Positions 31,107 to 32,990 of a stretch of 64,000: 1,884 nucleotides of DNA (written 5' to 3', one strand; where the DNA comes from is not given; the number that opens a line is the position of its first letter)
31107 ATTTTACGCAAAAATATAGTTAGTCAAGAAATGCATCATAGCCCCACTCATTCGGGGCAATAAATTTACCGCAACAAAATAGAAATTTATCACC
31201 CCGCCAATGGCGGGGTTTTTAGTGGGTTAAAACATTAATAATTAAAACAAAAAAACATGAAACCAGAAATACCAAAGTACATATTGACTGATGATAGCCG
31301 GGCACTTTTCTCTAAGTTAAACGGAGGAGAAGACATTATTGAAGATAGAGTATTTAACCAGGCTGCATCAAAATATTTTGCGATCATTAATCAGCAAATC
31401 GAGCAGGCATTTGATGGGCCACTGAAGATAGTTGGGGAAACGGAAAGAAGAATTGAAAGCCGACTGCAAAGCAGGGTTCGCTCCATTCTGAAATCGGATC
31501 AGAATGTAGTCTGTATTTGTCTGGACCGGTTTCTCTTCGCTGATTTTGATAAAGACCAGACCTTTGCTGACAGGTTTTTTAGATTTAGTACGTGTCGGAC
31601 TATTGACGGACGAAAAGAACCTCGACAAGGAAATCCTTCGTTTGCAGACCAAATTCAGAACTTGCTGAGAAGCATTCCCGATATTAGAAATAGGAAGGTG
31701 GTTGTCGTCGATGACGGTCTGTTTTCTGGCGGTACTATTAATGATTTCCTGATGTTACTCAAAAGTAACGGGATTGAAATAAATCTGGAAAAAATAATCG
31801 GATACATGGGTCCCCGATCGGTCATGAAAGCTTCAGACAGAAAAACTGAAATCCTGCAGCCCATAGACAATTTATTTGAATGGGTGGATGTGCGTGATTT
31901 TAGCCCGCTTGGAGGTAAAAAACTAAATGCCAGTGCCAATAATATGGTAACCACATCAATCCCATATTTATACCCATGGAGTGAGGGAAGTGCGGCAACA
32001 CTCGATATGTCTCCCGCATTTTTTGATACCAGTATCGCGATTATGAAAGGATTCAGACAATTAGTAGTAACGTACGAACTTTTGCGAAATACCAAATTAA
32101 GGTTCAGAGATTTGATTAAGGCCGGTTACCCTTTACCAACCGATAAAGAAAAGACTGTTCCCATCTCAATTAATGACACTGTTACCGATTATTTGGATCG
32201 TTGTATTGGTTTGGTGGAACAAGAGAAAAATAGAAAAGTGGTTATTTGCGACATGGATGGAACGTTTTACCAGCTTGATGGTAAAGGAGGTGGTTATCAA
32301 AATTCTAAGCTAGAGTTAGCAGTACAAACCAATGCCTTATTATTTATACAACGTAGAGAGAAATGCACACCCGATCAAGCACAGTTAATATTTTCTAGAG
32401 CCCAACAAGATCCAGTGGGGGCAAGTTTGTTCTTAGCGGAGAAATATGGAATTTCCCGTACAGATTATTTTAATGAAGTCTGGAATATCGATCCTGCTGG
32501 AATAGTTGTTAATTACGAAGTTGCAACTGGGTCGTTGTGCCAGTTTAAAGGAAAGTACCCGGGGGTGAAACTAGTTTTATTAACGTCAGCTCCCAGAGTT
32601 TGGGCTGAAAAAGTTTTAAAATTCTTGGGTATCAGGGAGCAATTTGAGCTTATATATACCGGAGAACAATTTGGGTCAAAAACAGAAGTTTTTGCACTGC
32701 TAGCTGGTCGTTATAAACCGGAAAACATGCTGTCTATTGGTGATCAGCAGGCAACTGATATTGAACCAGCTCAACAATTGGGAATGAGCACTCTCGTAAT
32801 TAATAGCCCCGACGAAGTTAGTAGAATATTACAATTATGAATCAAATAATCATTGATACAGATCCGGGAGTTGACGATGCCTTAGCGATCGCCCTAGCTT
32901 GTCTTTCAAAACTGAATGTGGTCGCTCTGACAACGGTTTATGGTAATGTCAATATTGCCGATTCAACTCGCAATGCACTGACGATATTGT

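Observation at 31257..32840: PRT-like / HAD-hydrolase fusion protein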

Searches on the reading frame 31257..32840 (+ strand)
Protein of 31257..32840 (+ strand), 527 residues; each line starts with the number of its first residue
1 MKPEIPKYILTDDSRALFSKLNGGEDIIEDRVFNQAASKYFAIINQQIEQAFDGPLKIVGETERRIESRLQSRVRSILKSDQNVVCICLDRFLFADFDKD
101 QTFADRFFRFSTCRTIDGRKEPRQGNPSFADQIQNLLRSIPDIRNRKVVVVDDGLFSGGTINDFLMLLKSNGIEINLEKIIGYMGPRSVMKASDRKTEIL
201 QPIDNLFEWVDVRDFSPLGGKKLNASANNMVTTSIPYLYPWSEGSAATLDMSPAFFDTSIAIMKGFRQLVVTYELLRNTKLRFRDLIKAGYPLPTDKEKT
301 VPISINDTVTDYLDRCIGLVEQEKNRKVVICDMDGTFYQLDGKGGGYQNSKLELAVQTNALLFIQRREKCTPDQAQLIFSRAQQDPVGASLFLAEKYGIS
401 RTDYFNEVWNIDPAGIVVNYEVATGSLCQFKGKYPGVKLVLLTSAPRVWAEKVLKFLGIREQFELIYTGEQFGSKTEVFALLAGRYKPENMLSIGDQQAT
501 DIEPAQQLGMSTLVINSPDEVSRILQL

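Call 3: search_protein_families(library=pfam, proteins=[window:31257-32840:+], max_evalue=0.1)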
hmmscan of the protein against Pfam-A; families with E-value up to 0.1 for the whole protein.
window:31257-32840:+ (527 aa): 6 families
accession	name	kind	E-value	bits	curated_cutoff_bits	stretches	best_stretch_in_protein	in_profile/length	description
PF00702.32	Hydrolase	-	4.9e-10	40.6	26.4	1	327-509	2-191/191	haloacid dehalogenase-like hydrolase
PF13419.12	HAD_2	-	4.5e-07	30.6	23.8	1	436-514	95-177/178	Haloacid dehalogenase-like hydrolase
PF00156.33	Pribosyltran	-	4.9e-07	29.6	26.3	1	130-174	70-116/158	Phosphoribosyl transferase domain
PF13242.12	Hydrolase_like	-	0.0011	19.3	22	1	485-515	18-48/75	HAD-hyrolase-like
PF12710.13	HAD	-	0.0021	19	27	1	428-477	94-149/189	haloacid dehalogenase-like hydrolase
PF24390.1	PRTase-CE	-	0.02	15.2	27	1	137-169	103-129/253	PRTase-CE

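Call 4: search_protein_families(library=ncbifam, proteins=[window:31257-32840:+], max_evalue=0.1)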
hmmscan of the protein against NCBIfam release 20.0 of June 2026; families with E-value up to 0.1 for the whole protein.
window:31257-32840:+ (527 aa): 22 families
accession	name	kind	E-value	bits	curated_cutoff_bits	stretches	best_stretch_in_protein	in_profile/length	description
TIGR02253.1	CTE7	subfamily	1.4e-08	34.8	169.75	1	427-517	103-196/221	TIGR02253 family HAD-type hydrolase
TIGR01993.1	Pyr-5-nucltdase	equivalog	2.8e-07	30.5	142.9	1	328-512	2-180/183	pyrimidine 5'-nucleotidase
NF009695.0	PRK13222.1-2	equivalog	3.1e-05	23.6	225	1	418-513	94-191/226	phosphoglycolate phosphatase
TIGR01549.1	HAD-SF-IA-v1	subfamily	0.00079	19.9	23.3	1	435-509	75-149/149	HAD-IA family hydrolase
NF004689.0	PRK06031.1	equivalog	0.0025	17.1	175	1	138-175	147-184/233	phosphoribosyltransferase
TIGR02252.1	DREG-2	subfamily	0.0033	17.2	155.2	1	451-512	135-201/203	HAD hydrolase, REG-2-like, family IA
NF053830.1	RUBPPhHalo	equivalog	0.0037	16.9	330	1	450-520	134-208/234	ribulose-1,5-bisphosphate 5-phosphatase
TIGR02254.1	YjjG_YfnB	equivalog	0.0056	16.2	159.9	1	438-518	114-199/223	YjjG family noncanonical pyrimidine nucleotidase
TIGR01668.1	YqeG_hyp_ppase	hypoth_equivalog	0.0056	16.2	89.1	0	485-517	105-137/170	YqeG family HAD IIIA-type phosphatase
NF002095.0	PRK00934.1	equivalog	0.0058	15.8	296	1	142-173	202-233/287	ribose-phosphate diphosphokinase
TIGR01460.1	HAD-SF-IIA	subfamily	0.008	16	100.15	1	490-516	218-244/246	HAD-IIA family hydrolase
TIGR01449.2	PGP_bact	equivalog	0.0089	15.6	180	1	435-515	100-184/213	phosphoglycolate phosphatase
TIGR01251.1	ribP_PPkin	subfamily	0.015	14.3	113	1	138-173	203-238/309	ribose-phosphate diphosphokinase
NF002636.0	PRK02304.1-5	equivalog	0.032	13.7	125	1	144-176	116-148/176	adenine phosphoribosyltransferase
NF002635.0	PRK02304.1-4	subfamily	0.038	13.5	146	1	145-204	115-175/188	adenine phosphoribosyltransferase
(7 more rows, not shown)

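Call 6: search_solved_structures(query=window:31257-32840:+, max_evalue=1, show_alignments=3)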
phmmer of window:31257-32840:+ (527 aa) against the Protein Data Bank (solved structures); distinct sequences matched with E-value up to 1: 19.
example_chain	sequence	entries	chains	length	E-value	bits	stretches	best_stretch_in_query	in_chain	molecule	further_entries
6f2x_A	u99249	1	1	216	0.0002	23.4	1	435-515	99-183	Protein Tyrosine Kinase A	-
6q7p_A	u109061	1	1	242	0.0058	18.6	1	393-518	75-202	OE1.2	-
3u26_A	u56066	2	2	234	0.0059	18.6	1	393-518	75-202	PF00702 domain protein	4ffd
6q7n_A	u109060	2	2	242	0.0064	18.5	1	393-518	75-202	BH32 | OE1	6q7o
6q7q_A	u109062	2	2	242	0.0087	18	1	393-518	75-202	OE1.3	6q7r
1x42_A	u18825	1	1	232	0.015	17.2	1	393-518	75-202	hypothetical protein PH0459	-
2yy6_A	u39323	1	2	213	0.027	16.4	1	431-513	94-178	phosphoglycolate phosphatase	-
2nyv_A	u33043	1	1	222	0.029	16.3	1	431-513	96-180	Phosphoglycolate phosphatase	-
6z1k_A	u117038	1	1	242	0.034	16.1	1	393-518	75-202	BH32.6 protein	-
7o1d_A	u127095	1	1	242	0.035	16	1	393-518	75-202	BH32.7 protein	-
8bp1_A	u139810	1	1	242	0.035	16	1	393-518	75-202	BHMeHis1.0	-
9fug_A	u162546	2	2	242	0.053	15.4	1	393-518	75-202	SNAr1.3 (K39A) | Chain A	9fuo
9ful_A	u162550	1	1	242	0.054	15.4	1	393-518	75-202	Chain A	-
4ygq_A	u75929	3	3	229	0.22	13.4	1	435-517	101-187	Hydrolase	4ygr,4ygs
9r2d_A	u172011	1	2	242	0.31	12.9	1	393-518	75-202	Crystal structure of ASB1.3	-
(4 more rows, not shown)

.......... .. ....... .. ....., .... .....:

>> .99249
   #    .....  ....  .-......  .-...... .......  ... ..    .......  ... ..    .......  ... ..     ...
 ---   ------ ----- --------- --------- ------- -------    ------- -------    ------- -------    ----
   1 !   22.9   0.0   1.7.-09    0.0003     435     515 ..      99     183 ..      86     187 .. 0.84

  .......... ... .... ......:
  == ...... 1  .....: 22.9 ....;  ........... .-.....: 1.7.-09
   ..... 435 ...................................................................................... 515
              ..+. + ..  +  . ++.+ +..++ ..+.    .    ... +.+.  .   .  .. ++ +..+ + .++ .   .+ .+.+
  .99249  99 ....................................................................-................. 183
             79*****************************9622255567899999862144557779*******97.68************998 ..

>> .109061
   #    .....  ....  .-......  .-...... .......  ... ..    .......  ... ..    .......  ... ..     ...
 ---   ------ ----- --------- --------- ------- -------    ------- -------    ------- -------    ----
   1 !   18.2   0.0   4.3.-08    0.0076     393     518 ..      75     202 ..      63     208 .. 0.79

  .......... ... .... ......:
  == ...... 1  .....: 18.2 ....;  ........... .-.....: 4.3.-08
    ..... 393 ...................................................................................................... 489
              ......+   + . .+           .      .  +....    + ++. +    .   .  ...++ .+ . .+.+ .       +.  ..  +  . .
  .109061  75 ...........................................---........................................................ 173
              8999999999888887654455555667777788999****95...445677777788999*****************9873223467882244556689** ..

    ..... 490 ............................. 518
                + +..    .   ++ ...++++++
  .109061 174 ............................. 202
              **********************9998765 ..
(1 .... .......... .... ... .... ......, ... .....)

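Call 7: find_homologous_proteins(query=window:31257-32840:+)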
Query window:31257-32840:+ (527 aa): 77 proteins with E <= 0.001 among 8000 candidates.
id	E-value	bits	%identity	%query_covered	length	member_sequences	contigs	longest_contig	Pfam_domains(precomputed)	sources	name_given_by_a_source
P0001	0.0e+0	1188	100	100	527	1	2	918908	PF13419.13,PF00702.33,PF00156.34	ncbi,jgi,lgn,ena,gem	ncbi:MAG: HAD family hydrolase [Patescibacteria group bacterium]|jgi:FMN phosphatase YigB (HAD super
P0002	6.1e-181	621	52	99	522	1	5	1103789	PF13419.13,PF00702.33,PF00156.34,PF13242.13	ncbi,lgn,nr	ncbi:MAG: HAD hydrolase-like protein [Candidatus Roizmanbacteria bacterium]|nr:MAG: HAD hydrolase-li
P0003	5.2e-171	588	48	98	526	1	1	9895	PF13419.13,PF00702.33,PF00156.34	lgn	-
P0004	3.3e-167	575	48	100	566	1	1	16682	PF13419.13,PF00702.33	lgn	-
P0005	4.4e-167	575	49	99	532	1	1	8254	PF13419.13,PF00702.33,PF00156.34,PF12710.14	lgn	-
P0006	2.1e-166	573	50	98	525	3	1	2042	PF00702.33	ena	-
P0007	9.1e-165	567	48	99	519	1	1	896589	PF13419.13,PF00702.33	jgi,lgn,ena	-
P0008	9.1e-164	564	49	97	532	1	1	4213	PF13419.13,PF00702.33,PF00156.34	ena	-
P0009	1.4e-162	560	48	100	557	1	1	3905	PF13419.13,PF00702.33,PF00156.34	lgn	-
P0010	2.6e-162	559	47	99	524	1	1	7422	PF13419.13,PF00702.33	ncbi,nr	ncbi:HAD hydrolase-like protein [Candidatus Woesebacteria bacterium]|nr:HAD hydrolase-like protein [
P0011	2.8e-160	553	47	98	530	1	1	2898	PF00702.33,PF00156.34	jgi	jgi:FMN phosphatase YigB (HAD superfamily)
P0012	4.2e-158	545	49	100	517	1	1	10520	PF13419.13,PF00702.33,PF00156.34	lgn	-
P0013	1.5e-157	544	46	98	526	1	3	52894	PF13419.13,PF00702.33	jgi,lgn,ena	-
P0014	5.8e-156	538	47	99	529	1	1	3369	PF13419.13,PF24390.2,PF00702.33,PF00156.34,PF13242.13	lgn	-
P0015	1.3e-155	537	47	98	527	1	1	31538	PF13419.13,PF00702.33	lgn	-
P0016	1.7e-155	537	46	98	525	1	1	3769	PF13419.13,PF00702.33,PF12710.14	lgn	-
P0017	2.3e-154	533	48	99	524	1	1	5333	PF13419.13,PF00702.33,PF00156.34,PF12710.14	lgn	-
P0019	4.0e-151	522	46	100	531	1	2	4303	PF13419.13,PF00702.33,PF00156.34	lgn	-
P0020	1.2e-150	521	47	99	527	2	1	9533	PF13419.13,PF00702.33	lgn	-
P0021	1.8e-150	520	47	99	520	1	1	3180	PF13419.13,PF00702.33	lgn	-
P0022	1.9e-148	513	45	98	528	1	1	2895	PF13419.13,PF00702.33,PF00156.34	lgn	-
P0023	2.9e-148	513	43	99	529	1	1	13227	PF13419.13,PF00702.33,PF00156.34,PF13242.13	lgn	-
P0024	3.5e-148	513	45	98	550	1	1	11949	PF13419.13,PF00702.33,PF00156.34,PF13242.13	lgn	-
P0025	2.2e-147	510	45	98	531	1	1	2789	PF13419.13,PF00702.33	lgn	-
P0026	3.8e-147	509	45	100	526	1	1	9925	PF00702.33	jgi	-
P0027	6.3e-147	508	45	99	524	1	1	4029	PF13419.13,PF00702.33,PF00156.34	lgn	-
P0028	8.4e-147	508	44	99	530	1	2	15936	PF13419.13,PF00702.33,PF13242.13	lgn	-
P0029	1.2e-146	508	46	99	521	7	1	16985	PF13419.13,PF00702.33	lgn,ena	-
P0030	3.8e-146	506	45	99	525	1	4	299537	PF13419.13,PF00702.33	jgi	jgi:FMN phosphatase YigB (HAD superfamily)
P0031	1.3e-145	504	45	98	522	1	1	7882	PF13419.13,PF00702.33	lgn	-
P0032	5.6e-145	502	46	99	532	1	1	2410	PF13419.13,PF24390.2,PF00702.33,PF00156.34,PF13242.13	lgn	-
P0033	7.8e-145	502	44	98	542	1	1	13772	PF13419.13,PF00702.33,PF00156.34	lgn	-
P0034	1.3e-144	501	45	98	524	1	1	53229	PF13419.13,PF00702.33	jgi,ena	-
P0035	1.8e-144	500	44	99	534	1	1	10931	PF13419.13,PF00702.33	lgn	-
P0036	5.8e-144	499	45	98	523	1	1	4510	PF13419.13,PF00702.33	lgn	-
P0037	1.7e-143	497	44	100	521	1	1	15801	PF13419.13,PF00702.33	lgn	-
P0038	1.9e-142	494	45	99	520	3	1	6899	PF13419.13,PF00702.33,PF00156.34,PF13242.13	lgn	-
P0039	1.1e-141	491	43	99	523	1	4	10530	PF13419.13,PF00702.33,PF13242.13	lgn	-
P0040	6.9e-141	489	44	98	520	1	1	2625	PF13419.13,PF00702.33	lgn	-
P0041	1.6e-140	487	42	98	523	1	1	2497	PF13419.13,PF00702.33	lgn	-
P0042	6.5e-140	485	43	98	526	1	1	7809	PF13419.13,PF24390.2,PF00702.33,PF00156.34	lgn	-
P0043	1.3e-139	484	43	99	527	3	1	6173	PF13419.13,PF00702.33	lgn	-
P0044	1.4e-137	478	43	99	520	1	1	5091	PF13419.13,PF00702.33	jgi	jgi:FMN phosphatase YigB (HAD superfamily)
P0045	3.8e-137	476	44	98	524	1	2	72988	PF13419.13,PF00702.33,PF00156.34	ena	-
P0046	2.7e-135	470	42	99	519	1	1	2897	PF13419.13,PF00702.33,PF00156.34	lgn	-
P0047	3.2e-135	470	41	98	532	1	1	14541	PF00702.33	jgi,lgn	-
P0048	5.1e-135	469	42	99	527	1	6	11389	PF13419.13,PF00702.33,PF00156.34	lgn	-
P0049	5.1e-135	469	42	99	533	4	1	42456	PF13419.13,PF00702.33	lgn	-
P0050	5.9e-135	469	43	100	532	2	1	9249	PF13419.13,PF00702.33,PF00156.34,PF12710.14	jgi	-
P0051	1.1e-134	468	43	99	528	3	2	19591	PF13419.13,PF00702.33,PF12710.14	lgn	-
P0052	1.6e-134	468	44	99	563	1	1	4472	PF13419.13,PF00702.33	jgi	jgi:FMN phosphatase YigB (HAD superfamily)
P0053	2.6e-134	467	42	98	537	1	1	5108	PF13419.13,PF00702.33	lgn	-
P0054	3.2e-134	467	43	99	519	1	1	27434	PF13419.13,PF00702.33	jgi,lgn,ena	-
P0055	5.7e-134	466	43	98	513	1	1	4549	PF13419.13,PF00702.33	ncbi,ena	ncbi:MAG: HAD family hydrolase [Candidatus Beckwithbacteria bacterium]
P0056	9.8e-134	465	44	100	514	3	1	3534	PF13419.13,PF00702.33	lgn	-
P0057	1.6e-133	464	43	98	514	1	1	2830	PF13419.13,PF00702.33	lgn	-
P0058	3.5e-133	463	44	98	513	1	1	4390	PF13419.13,PF00702.33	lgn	-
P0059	5.2e-133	463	41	98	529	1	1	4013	PF13419.13,PF00702.33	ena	-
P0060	8.6e-133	462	42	100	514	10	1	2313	PF13419.13,PF00702.33,PF00156.34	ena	-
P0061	1.4e-132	461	42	100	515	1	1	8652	PF13419.13,PF00702.33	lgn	-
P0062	1.8e-131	457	42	100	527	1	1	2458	PF13419.13,PF00702.33,PF00156.34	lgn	-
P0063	1.2e-129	452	43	99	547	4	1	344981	PF00702.33,PF12710.14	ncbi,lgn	-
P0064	6.0e-129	449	41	99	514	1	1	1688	PF13419.13,PF00702.33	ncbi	-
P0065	2.5e-128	447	42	98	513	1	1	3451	PF13419.13,PF00702.33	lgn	-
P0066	3.1e-128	447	42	98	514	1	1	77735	PF13419.13,PF00702.33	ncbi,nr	ncbi:MAG: HAD hydrolase-like protein [Candidatus Beckwithbacteria bacterium]|nr:HAD hydrolase-like p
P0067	5.3e-127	443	41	98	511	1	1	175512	PF13419.13,PF00702.33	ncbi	-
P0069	3.1e-120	420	42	99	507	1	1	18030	PF13419.13,PF00702.33,PF00156.34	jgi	jgi:FMN phosphatase YigB (HAD superfamily)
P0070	2.9e-119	417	46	78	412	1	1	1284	PF13419.13,PF00702.33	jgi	jgi:FMN phosphatase YigB (HAD superfamily)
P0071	8.0e-119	416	38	99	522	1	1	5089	PF13419.13,PF00702.33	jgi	jgi:FMN phosphatase YigB (HAD superfamily)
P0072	1.6e-118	415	40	99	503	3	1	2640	PF13419.13,PF00702.33,PF00156.34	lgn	-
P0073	3.5e-118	414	38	100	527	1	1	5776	PF13419.13,PF00702.33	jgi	jgi:FMN phosphatase YigB (HAD superfamily)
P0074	1.2e-111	392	37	98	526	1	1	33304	PF13419.13,PF00702.33,PF12710.14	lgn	-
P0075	1.1e-84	303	43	60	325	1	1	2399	PF00156.34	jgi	jgi:pyrimidine operon attenuation protein/uracil phosphoribosyltransferase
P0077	4.0e-54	202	33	61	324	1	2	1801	PF00156.34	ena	-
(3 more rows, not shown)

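Call 10: find_encoding_contigs(protein=P0002, flank=8000, max_places=2)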
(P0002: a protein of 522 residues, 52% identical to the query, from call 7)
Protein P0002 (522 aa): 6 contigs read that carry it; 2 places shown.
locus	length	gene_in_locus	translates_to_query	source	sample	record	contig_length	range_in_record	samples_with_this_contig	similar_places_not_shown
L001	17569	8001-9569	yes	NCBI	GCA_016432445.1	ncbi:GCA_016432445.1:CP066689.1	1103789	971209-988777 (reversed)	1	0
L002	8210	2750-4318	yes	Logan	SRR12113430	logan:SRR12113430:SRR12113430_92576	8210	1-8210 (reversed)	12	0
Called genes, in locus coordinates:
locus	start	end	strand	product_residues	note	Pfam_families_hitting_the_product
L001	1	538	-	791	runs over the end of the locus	-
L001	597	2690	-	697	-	-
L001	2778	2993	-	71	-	PF12728:HTH_17, PF00376:MerR, PF13411:MerR_1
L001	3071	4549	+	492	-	-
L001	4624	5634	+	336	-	-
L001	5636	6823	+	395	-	PF00404:Dockerin_1 (weak)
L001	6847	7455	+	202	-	PF00963:Cohesin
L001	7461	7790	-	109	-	PF01371:Trp_repressor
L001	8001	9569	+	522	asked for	PF00156:Pribosyltran (faint), PF00702:Hydrolase, PF13419:HAD_2 (weak), PF13242:Hydrolase_like (faint)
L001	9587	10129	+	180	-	PF18306:LDcluster4, PF18171:LSDAT_prok (weak)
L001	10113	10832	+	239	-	PF00294:PfkB (weak)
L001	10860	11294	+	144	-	PF00293:NUDIX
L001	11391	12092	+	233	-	PF00963:Cohesin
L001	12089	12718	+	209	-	PF00041:fn3 (faint), PF16656:Pur_ac_phosph_N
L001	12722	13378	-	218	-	PF02163:Peptidase_M50 (weak)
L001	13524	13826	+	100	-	PF00830:Ribosomal_L28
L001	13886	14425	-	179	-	PF01327:Pep_deformylase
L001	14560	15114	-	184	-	PF02600:DsbB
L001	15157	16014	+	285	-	PF00535:Glycos_transf_2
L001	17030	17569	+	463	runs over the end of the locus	-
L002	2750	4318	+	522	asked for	PF00156:Pribosyltran (faint), PF00702:Hydrolase, PF13419:HAD_2 (weak), PF13242:Hydrolase_like (faint)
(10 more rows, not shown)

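Call 11: find_encoding_contigs(protein=P0007, flank=8000, max_places=2)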
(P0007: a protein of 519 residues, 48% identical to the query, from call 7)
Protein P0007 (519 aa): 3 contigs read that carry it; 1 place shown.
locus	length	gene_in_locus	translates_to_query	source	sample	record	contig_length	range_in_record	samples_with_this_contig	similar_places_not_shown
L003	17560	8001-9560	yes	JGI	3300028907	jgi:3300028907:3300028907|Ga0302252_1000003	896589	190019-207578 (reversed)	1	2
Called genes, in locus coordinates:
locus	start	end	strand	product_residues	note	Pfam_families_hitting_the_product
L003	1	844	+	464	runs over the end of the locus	PF01406:tRNA-synt_1e, PF09334:tRNA-synt_1g (faint), PF01921:tRNA-synt_1f (weak)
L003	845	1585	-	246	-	PF04402:SIMPL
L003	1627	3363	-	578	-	-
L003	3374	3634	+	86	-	PF01250:Ribosomal_S6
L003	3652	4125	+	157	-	PF00436:SSB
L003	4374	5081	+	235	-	PF00364:Biotin_lipoyl (faint)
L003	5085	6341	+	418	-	PF22694:CtpB_N-like, PF00595:PDZ, PF13180:PDZ_2, PF17820:PDZ_6, PF03572:Peptidase_S41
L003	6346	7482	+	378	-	PF00089:Trypsin, PF10459:Peptidase_S46 (faint), PF13365:Trypsin_2, PF00595:PDZ (weak), PF13180:PDZ_2, PF17820:PDZ_6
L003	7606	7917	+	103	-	PF01371:Trp_repressor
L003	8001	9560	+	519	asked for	PF00702:Hydrolase, PF13419:HAD_2 (weak)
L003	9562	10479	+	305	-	PF01156:IU_nuc_hydro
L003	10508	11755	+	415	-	PF13393:tRNA-synt_His, PF00587:tRNA-synt_2b, PF12745:HGTP_anticodon2, PF03129:HGTP_anticodon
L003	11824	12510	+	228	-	PF03462:PCRF, PF00472:RF-1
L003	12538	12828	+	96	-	PF01197:Ribosomal_L31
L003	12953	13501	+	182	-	PF00466:Ribosomal_L10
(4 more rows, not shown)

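Call 12: find_encoding_contigs(protein=P0063, flank=7000, max_places=1)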
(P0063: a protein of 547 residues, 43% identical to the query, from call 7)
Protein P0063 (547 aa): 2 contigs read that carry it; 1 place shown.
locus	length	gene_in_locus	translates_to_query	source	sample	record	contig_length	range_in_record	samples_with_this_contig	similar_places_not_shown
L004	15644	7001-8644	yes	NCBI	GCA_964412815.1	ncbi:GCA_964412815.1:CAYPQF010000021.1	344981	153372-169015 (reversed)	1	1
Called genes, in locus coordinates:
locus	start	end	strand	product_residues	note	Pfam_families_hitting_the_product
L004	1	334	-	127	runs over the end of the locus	-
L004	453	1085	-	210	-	PF00588:SpoU_methylase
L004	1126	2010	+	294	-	PF01841:Transglut_core (weak)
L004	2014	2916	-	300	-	PF00512:HisKA, PF02518:HATPase_c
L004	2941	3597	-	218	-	PF00072:Response_reg, PF00486:Trans_reg_C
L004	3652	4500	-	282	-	PF05569:Peptidase_M56 (faint), PF01435:Peptidase_M48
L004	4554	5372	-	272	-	PF03239:FTR1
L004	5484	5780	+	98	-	PF04248:NTP_transf_9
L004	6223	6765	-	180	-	-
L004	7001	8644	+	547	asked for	PF12710:HAD (faint), PF00702:Hydrolase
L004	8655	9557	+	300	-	PF01156:IU_nuc_hydro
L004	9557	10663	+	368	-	-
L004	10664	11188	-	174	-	PF14340:DUF4395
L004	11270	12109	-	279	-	PF00520:Ion_trans, PF08016:PKD_channel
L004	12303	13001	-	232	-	-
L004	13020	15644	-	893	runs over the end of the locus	PF04851:ResIII, PF19778:RE_endonuc (faint)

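Call 13: find_encoding_contigs(protein=P0067, flank=7000, max_places=1)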
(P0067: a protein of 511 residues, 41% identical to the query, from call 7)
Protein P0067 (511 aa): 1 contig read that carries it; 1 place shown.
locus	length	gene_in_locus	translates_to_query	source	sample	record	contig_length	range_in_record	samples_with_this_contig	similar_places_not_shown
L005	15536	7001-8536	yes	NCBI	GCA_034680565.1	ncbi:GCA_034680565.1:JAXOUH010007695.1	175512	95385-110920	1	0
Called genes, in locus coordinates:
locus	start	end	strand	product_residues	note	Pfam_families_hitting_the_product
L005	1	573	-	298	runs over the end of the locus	-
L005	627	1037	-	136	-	PF01258:zf-dskA_traR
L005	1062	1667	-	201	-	-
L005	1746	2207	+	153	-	-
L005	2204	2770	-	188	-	PF08207:EFP_N, PF01132:EFP, PF09285:Elong-fact-P_C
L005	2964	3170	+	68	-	-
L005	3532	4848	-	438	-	PF00772:DnaB, PF13481:AAA_25, PF03796:DnaB_C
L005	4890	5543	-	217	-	PF13483:Lactamase_B_3, PF12706:Lactamase_B_2 (weak)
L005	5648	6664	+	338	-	-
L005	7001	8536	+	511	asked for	PF00702:Hydrolase, PF13419:HAD_2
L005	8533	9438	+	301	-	PF01156:IU_nuc_hydro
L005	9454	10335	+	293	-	PF13393:tRNA-synt_His, PF00152:tRNA-synt_2 (faint), PF00587:tRNA-synt_2b, PF13393:tRNA-synt_His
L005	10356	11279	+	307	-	PF00892:EamA, PF03151:TPT (faint), PF00892:EamA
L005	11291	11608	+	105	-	PF01197:Ribosomal_L31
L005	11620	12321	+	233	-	PF03462:PCRF, PF00472:RF-1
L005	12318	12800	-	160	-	-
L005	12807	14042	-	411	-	PF22694:CtpB_N-like, PF17820:PDZ_6, PF03572:Peptidase_S41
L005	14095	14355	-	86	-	PF01084:Ribosomal_S18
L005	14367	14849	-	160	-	PF00436:SSB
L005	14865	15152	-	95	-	PF01250:Ribosomal_S6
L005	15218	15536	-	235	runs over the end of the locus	-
